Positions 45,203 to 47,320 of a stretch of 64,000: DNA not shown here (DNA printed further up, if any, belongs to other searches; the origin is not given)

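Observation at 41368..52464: CDP-3,6-dideoxyhexose pathway fused to a ThDP-dependent C-branching module (yersiniose-type chemistry) inside a Bacteroidota polysaccharide locus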

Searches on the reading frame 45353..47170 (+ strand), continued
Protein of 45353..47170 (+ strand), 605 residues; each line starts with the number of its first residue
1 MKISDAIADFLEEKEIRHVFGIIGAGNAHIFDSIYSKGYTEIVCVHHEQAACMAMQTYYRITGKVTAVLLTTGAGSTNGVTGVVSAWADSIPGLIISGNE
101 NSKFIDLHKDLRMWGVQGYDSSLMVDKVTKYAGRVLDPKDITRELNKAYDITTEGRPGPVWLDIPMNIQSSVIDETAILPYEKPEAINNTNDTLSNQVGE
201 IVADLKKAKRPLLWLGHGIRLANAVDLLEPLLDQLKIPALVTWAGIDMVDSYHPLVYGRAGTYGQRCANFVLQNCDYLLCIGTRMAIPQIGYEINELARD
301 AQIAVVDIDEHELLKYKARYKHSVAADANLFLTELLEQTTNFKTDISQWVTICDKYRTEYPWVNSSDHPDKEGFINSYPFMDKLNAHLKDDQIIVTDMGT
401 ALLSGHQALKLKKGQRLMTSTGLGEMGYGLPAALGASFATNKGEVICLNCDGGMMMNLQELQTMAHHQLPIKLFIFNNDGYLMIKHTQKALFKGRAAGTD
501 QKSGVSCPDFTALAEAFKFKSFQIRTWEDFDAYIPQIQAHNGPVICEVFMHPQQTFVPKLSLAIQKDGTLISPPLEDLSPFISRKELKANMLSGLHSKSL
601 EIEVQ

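Call 33: find_encoding_contigs(protein=P0144, flank=10000, max_places=2)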
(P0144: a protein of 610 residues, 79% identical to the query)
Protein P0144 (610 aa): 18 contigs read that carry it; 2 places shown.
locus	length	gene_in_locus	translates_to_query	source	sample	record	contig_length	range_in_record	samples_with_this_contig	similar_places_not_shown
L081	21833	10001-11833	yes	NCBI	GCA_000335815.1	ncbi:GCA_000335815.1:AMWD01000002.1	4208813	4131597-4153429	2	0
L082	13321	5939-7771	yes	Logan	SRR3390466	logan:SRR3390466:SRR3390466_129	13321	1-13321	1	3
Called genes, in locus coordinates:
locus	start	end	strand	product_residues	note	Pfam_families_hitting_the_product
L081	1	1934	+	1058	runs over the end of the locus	PF00515:TPR_1 (faint), PF07719:TPR_2 (faint), PF13176:TPR_7 (faint), PF13424:TPR_12 (weak), PF13844:Glyco_transf_41, PF13489:Methyltransf_23, PF08241:Methyltransf_11 (weak), PF08242:Methyltransf_12, +6 more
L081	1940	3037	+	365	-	-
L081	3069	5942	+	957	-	PF07719:TPR_2 (faint), PF00515:TPR_1 (faint), PF13844:Glyco_transf_41, PF00535:Glycos_transf_2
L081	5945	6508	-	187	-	PF07589:PEP_exosort_dom (weak)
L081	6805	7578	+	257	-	PF00483:NTP_transferase, PF12804:NTP_transf_3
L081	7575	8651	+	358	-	PF01370:Epimerase, PF16363:GDP_Man_Dehyd, PF02719:Polysacc_synt_2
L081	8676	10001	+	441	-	PF01041:DegT_DnrJ_EryC1, PF01212:Beta_elim_lyase (weak), PF00266:Aminotran_5 (faint)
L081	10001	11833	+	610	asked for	PF02776:TPP_enzyme_N, PF00205:TPP_enzyme_M, PF02775:TPP_enzyme_C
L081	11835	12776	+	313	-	PF01370:Epimerase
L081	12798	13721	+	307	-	PF01118:Semialdhyde_dh (weak), PF09290:AcetDehyd-dimer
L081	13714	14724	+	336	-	PF00682:HMGL-like, PF07836:DmpG_comm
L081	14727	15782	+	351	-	PF01073:3Beta_HSD (weak), PF01370:Epimerase, PF16363:GDP_Man_Dehyd, PF07993:NAD_binding_4 (weak)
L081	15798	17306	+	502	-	PF00535:Glycos_transf_2, PF13641:Glyco_tranf_2_3 (weak), PF00132:Hexapep, PF14602:Hexapep_2 (weak)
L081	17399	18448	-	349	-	-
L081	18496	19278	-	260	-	PF00535:Glycos_transf_2, PF13641:Glyco_tranf_2_3 (weak)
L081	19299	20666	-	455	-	PF25973:BSH_CzcB, PF25994:HH_AprE (weak), PF26002:Beta-barrel_AprE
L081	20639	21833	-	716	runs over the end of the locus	PF03412:Peptidase_C39 (weak), PF00664:ABC_membrane, PF00005:ABC_tran, PF02463:SMC_N (faint)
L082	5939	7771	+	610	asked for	PF02776:TPP_enzyme_N, PF00205:TPP_enzyme_M, PF02775:TPP_enzyme_C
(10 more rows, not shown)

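Call 65: find_encoding_contigs(protein=P0001, flank=1000, max_places=2)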
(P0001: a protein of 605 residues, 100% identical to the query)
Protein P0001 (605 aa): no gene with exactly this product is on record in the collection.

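Call 75: search_protein_families(library=pfam, proteins=[L053:12956-13927:+, L053:6351-7439:+, L053:11815-12894:+, L053:13924-14886:+, L081:11835-12776:+], max_evalue=0.00001)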
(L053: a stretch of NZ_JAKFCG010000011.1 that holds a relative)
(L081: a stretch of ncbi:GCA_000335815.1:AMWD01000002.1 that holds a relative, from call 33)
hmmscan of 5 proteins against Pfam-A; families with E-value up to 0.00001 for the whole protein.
L053:12956-13927:+ (323 aa): 1 family
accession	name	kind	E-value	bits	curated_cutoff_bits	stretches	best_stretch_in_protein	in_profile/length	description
PF00535.33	Glycos_transf_2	-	1.5e-27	97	23.3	1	5-168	1-165/168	Glycosyl transferase family 2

L053:6351-7439:+ (362 aa): 2 families
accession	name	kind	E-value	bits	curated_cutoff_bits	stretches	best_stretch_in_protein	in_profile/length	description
PF00483.29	NTP_transferase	-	7.9e-51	173.4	21.2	1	15-294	2-244/245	Nucleotidyl transferase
PF22640.1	ManC_GMP_beta-helix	-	9.1e-15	54.8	27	1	300-352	1-53/55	MannoseP isomerase/GMP-like beta-helix domain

L053:11815-12894:+ (359 aa): 4 families
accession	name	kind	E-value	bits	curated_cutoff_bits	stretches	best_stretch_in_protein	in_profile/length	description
PF01370.27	Epimerase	-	5e-43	147.7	20.9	1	41-284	1-240/240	NAD dependent epimerase/dehydratase family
PF16363.11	GDP_Man_Dehyd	-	2.4e-29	103.3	27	1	42-354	1-332/332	GDP-mannose 4,6 dehydratase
PF07993.18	NAD_binding_4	-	2.2e-10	40.6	20.1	0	104-217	81-204/258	Male sterility protein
PF01073.25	3Beta_HSD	-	1.7e-08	34.3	22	1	42-225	1-186/280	3-beta hydroxysteroid dehydrogenase/isomerase family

L053:13924-14886:+ (320 aa): 1 family
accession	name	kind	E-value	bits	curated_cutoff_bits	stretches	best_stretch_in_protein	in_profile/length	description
PF05050.19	Methyltransf_21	-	6.3e-25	88.7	22.7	1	110-277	1-173/173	Methyltransferase FkbM domain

L081:11835-12776:+ (313 aa): 1 family
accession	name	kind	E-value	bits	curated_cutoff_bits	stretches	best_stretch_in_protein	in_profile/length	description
PF01370.27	Epimerase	-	8.8e-17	61.8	20.9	1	4-229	1-235/240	NAD dependent epimerase/dehydratase family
